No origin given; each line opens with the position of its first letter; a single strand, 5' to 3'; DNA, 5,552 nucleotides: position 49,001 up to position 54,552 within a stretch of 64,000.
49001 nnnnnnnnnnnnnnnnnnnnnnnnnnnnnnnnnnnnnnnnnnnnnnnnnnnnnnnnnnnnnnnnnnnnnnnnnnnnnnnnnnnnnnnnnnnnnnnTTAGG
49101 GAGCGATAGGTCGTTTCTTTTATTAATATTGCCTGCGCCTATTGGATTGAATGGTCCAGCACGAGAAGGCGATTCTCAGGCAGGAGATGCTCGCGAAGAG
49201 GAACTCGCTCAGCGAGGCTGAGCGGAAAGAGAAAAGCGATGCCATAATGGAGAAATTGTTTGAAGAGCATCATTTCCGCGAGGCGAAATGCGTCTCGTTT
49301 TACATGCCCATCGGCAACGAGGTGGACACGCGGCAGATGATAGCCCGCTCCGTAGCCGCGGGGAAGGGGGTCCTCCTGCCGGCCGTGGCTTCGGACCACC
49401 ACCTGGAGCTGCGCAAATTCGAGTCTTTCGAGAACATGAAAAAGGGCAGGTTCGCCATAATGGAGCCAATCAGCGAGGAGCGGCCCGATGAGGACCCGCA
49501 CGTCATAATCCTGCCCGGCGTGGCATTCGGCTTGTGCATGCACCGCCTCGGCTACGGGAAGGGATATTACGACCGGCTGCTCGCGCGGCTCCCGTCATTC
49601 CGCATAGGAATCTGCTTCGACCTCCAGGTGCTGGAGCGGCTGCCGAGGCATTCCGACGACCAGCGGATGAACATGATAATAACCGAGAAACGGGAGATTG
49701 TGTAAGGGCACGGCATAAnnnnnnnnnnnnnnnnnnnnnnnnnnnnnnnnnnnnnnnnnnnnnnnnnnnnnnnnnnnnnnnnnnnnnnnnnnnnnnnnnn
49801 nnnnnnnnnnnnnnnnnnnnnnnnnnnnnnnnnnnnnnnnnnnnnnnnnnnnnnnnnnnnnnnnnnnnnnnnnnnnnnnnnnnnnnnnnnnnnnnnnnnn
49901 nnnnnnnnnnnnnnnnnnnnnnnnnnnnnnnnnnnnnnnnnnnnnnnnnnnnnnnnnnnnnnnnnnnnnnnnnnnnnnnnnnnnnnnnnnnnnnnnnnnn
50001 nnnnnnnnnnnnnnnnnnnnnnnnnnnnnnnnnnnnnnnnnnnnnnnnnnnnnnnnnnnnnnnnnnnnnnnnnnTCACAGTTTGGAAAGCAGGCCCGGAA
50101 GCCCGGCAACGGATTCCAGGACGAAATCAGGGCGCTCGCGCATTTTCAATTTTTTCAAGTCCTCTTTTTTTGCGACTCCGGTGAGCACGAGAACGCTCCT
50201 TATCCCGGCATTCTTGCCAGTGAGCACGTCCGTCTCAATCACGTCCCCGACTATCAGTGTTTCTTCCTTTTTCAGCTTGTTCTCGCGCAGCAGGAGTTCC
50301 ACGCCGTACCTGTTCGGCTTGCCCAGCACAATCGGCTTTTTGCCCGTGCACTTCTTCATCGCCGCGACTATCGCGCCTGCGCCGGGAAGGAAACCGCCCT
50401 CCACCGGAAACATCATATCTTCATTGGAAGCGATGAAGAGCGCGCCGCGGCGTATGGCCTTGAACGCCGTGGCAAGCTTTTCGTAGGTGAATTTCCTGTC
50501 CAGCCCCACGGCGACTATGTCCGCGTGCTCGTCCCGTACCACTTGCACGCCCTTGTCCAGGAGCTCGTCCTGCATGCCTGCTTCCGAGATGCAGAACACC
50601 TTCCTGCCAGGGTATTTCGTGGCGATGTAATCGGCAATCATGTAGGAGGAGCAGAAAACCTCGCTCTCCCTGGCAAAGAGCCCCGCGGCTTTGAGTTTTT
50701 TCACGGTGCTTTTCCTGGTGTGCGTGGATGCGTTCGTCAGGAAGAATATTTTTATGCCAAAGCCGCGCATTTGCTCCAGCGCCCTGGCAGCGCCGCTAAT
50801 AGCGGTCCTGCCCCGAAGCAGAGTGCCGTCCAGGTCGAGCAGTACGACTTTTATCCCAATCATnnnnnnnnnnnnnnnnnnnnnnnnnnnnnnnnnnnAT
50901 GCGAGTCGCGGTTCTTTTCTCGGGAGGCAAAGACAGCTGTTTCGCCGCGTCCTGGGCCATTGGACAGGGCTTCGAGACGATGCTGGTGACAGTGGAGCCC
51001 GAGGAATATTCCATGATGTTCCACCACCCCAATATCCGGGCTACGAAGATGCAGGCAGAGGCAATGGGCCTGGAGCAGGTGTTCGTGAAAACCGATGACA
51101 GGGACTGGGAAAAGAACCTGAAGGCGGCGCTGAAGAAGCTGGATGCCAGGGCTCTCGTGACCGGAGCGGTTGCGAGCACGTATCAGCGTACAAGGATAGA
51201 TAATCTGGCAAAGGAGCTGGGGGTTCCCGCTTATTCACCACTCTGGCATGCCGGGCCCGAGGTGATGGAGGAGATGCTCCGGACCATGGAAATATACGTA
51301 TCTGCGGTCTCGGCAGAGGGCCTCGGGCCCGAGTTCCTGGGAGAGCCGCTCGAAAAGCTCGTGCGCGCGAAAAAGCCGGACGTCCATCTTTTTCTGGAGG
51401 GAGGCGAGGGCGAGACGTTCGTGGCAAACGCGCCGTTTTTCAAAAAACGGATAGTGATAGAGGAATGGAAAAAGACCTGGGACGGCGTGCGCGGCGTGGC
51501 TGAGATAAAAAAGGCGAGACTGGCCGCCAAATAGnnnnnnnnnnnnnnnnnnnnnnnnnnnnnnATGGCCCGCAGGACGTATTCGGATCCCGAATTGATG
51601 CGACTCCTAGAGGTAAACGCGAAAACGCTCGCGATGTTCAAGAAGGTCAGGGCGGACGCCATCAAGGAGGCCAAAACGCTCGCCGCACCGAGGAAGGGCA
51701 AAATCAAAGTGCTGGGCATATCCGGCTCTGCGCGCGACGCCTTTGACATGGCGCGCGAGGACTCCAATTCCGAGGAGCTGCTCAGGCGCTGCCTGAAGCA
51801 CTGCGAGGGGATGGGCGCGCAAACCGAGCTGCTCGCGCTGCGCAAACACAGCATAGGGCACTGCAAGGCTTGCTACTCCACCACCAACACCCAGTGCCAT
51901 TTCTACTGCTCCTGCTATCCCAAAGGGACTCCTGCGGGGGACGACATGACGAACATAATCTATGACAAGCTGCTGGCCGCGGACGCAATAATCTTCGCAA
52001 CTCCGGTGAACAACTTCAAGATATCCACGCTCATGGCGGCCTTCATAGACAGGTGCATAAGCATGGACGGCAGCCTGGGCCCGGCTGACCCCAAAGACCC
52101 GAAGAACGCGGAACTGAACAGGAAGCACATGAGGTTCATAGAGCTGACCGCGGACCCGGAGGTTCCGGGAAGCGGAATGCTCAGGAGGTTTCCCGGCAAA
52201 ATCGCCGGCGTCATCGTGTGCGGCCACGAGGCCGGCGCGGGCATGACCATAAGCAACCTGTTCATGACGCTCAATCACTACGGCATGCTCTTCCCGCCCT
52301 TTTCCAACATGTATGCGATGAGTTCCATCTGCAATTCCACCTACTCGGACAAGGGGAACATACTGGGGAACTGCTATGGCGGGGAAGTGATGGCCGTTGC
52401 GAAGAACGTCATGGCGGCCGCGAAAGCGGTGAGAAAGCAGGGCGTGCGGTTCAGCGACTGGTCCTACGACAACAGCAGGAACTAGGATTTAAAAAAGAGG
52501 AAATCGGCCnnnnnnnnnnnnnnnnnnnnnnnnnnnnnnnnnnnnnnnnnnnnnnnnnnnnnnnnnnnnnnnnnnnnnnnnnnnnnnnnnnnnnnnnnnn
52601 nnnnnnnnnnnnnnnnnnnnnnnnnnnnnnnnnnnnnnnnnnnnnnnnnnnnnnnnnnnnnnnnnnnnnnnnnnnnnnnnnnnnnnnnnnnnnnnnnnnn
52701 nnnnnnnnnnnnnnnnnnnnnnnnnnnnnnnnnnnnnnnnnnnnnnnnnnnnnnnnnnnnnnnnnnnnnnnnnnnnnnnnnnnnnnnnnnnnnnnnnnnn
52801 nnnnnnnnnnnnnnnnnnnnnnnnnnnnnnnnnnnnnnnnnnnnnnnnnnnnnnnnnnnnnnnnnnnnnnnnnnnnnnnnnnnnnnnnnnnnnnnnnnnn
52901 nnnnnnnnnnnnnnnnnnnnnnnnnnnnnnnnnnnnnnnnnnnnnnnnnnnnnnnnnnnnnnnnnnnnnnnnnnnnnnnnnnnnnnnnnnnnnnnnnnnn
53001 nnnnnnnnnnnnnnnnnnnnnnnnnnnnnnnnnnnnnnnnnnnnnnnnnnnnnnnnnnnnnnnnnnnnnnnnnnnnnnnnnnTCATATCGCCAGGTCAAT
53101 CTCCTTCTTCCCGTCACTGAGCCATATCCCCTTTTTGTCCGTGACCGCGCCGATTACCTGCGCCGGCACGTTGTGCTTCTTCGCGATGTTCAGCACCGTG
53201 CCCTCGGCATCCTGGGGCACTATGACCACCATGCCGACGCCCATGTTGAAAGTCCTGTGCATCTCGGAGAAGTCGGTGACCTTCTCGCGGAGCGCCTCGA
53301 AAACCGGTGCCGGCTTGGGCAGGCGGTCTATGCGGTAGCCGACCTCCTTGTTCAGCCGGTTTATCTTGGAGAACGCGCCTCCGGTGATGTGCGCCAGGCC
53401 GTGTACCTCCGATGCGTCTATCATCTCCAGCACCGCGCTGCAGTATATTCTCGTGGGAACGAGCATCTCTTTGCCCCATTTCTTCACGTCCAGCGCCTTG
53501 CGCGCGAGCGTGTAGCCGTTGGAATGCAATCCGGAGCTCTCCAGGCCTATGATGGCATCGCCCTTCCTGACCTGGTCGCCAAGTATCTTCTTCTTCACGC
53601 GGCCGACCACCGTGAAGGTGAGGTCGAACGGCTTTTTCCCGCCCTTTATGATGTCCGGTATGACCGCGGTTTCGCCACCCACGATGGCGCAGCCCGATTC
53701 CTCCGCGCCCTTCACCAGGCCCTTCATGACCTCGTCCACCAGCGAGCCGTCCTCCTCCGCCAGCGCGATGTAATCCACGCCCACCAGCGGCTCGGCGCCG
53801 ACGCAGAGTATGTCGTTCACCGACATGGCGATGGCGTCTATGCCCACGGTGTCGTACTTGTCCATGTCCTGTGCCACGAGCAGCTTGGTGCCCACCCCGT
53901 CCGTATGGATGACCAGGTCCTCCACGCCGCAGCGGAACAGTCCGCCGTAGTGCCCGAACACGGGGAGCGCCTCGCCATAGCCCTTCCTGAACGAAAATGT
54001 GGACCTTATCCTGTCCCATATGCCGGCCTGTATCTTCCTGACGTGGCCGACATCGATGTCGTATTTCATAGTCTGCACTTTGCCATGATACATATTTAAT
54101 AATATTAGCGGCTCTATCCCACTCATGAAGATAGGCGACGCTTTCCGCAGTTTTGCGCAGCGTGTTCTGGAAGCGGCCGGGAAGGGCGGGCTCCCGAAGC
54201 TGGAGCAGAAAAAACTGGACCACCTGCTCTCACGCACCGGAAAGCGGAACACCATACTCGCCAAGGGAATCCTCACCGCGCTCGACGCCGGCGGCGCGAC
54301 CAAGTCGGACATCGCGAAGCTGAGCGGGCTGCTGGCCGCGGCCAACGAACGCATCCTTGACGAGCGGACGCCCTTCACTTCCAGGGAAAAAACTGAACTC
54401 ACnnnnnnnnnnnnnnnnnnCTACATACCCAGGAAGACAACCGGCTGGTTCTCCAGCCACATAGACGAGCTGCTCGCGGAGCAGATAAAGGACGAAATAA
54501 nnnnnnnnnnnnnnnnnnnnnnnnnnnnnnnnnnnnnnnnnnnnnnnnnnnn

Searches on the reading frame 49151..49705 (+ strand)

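Call 55: search_protein_families(library=pfam, max_evalue=0.00001, proteins=[window:49151-49705:+])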
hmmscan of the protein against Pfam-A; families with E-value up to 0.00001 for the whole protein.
window:49151-49705:+ (184 aa): 1 family
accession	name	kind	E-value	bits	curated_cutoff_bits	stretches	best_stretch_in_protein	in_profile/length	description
PF01812.26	5-FTHF_cyc-lig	-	8.2e-39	133.9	27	1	6-179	1-186/186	5-formyltetrahydrofolate cyclo-ligase family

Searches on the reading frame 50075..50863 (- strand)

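Call 56: search_protein_families(library=pfam, max_evalue=0.00001, proteins=[window:50075-50863:-])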
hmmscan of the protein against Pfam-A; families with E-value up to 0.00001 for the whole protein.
window:50075-50863:- (262 aa): 4 families
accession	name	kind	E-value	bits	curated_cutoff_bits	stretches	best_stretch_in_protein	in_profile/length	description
PF13344.12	Hydrolase_6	-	1.7e-25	89.4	27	1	7-106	1-100/101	Haloacid dehalogenase-like hydrolase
PF13242.12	Hydrolase_like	-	9.2e-20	70.8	22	1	179-254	1-74/75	HAD-hyrolase-like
PF00702.32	Hydrolase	-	2e-16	61.4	26.4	1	4-220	1-191/191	haloacid dehalogenase-like hydrolase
PF13419.12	HAD_2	-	3e-10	41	23.8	1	169-226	122-178/178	Haloacid dehalogenase-like hydrolase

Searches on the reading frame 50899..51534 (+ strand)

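Call 56: search_protein_families(library=pfam, max_evalue=0.00001, proteins=[window:50899-51534:+])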
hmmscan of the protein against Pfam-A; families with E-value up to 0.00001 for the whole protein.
window:50899-51534:+ (211 aa): 1 family
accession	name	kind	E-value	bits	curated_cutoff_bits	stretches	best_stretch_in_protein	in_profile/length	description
PF01902.24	Diphthami_syn_2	-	1.7e-50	172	23.2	1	1-207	1-218/219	Diphthamide synthase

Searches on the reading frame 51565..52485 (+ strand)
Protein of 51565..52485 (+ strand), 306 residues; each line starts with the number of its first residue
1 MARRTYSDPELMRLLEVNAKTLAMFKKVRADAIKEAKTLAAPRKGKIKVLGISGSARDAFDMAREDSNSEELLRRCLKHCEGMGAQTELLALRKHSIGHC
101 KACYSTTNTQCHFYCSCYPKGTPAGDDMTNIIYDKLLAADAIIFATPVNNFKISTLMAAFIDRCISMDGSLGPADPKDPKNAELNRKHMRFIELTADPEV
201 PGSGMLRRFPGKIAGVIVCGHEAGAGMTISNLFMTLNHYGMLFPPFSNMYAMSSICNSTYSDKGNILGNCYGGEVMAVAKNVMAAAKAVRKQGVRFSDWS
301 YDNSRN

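Call 56: search_protein_families(library=pfam, max_evalue=0.00001, proteins=[window:51565-52485:+])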
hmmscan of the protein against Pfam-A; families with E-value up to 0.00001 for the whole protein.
window:51565-52485:+ (306 aa): 2 families
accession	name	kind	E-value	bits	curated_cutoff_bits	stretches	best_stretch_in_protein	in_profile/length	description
PF03358.20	FMN_red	-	1.3e-17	64.3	24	1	47-179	1-99/152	NADPH-dependent FMN reductase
PF02525.22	Flavodoxin_2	-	5e-09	36.6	27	1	64-190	12-129/198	Flavodoxin-like fold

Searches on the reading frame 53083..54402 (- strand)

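Call 56: search_protein_families(library=pfam, max_evalue=0.00001, proteins=[window:53083-54402:-])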
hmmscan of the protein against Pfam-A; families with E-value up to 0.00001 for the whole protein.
window:53083-54402:- (439 aa): 2 families
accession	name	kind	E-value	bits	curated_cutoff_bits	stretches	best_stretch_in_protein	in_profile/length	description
PF02769.27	AIRS_C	-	2.9e-29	102.7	23.1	1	279-425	1-150/156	AIR synthase related protein, C-terminal domain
PF00586.29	AIRS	-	2.6e-24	86.2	24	1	160-269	12-112/112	AIR synthase related protein, N-terminal domain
